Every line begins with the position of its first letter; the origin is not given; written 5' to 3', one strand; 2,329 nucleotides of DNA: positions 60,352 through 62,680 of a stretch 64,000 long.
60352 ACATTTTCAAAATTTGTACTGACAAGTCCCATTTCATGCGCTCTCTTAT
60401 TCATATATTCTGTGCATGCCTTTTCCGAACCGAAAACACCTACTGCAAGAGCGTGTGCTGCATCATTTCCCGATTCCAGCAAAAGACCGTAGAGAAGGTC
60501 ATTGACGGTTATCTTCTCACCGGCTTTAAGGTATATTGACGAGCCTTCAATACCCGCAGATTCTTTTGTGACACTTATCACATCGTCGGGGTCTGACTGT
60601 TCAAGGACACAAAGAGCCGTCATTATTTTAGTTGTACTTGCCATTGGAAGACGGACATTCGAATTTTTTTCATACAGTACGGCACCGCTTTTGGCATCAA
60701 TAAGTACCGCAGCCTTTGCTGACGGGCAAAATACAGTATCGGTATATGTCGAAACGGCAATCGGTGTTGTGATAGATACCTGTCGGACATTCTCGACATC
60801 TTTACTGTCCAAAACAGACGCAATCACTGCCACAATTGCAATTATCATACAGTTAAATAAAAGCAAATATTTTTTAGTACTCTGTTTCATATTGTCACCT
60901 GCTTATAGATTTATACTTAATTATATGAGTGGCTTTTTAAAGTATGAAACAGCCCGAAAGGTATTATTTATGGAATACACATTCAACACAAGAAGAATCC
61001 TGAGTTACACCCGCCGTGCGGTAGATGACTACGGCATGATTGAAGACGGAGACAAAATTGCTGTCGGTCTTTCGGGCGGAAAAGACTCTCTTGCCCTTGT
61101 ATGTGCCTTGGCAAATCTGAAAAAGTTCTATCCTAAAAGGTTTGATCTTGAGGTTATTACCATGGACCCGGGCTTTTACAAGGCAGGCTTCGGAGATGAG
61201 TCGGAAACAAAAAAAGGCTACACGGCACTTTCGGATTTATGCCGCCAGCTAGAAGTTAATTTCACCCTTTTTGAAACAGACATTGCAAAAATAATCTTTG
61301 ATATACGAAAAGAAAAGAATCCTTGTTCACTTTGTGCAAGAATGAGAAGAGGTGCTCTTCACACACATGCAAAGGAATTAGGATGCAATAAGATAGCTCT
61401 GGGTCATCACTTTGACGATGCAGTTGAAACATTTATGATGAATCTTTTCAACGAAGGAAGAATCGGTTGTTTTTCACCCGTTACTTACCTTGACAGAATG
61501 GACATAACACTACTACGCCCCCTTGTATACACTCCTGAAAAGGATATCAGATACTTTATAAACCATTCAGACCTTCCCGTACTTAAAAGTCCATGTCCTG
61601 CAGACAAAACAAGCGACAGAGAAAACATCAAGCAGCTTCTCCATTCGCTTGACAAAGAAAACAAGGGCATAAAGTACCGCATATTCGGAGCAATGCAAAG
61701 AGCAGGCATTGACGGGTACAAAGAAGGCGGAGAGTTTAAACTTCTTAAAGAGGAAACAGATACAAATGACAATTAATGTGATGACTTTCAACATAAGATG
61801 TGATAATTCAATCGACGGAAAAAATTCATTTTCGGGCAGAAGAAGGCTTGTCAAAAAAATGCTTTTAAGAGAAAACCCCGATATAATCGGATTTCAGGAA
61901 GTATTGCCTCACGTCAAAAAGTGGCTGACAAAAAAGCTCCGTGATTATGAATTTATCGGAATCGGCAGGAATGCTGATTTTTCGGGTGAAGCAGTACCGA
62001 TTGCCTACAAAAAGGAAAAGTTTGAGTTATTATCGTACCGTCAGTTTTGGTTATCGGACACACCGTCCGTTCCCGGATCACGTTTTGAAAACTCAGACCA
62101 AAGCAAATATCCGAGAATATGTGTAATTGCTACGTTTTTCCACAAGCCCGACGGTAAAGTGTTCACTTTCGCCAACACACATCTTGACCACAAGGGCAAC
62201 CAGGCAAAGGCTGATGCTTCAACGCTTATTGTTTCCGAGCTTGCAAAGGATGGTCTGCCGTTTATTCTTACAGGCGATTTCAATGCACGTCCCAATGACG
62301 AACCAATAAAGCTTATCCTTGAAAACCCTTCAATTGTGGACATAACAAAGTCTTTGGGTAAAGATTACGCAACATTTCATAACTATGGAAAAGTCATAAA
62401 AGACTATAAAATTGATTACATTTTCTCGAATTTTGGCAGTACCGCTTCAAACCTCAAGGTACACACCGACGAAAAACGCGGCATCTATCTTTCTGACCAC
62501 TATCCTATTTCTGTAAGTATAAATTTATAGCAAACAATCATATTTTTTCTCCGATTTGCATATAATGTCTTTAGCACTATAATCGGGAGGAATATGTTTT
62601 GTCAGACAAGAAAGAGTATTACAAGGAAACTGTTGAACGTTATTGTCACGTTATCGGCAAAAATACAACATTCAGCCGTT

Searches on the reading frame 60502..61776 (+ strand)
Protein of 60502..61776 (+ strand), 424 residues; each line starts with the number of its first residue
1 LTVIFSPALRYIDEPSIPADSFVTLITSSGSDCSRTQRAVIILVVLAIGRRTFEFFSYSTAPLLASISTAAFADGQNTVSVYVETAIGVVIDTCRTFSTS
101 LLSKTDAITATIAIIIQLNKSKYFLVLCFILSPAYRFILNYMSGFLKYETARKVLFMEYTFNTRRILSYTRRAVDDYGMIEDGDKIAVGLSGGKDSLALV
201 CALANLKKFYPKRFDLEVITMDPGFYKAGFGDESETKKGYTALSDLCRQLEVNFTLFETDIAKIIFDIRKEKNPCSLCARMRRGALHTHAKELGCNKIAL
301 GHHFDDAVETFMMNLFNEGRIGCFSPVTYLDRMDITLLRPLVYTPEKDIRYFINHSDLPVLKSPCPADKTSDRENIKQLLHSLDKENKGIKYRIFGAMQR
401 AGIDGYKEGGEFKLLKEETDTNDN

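Call 60: search_protein_families(library=pfam, proteins=[window:60502-61776:+], max_evalue=0.00001)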
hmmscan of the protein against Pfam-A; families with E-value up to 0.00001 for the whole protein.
window:60502-61776:+ (424 aa): 1 family
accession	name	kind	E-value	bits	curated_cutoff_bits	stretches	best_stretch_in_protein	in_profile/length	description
PF01171.26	ATP_bind_3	-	7.2e-18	65.4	27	1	185-376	1-179/182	PP-loop family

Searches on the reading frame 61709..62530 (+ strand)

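Call 60: search_protein_families(library=pfam, proteins=[window:61709-62530:+], max_evalue=0.00001)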
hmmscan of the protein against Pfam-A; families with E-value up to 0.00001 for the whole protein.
window:61709-62530:+ (273 aa): 1 family
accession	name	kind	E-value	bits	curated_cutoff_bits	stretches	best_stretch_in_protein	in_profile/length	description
PF03372.29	Exo_endo_phos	-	4.8e-13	49.8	24.5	1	25-264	1-225/225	Endonuclease/Exonuclease/phosphatase family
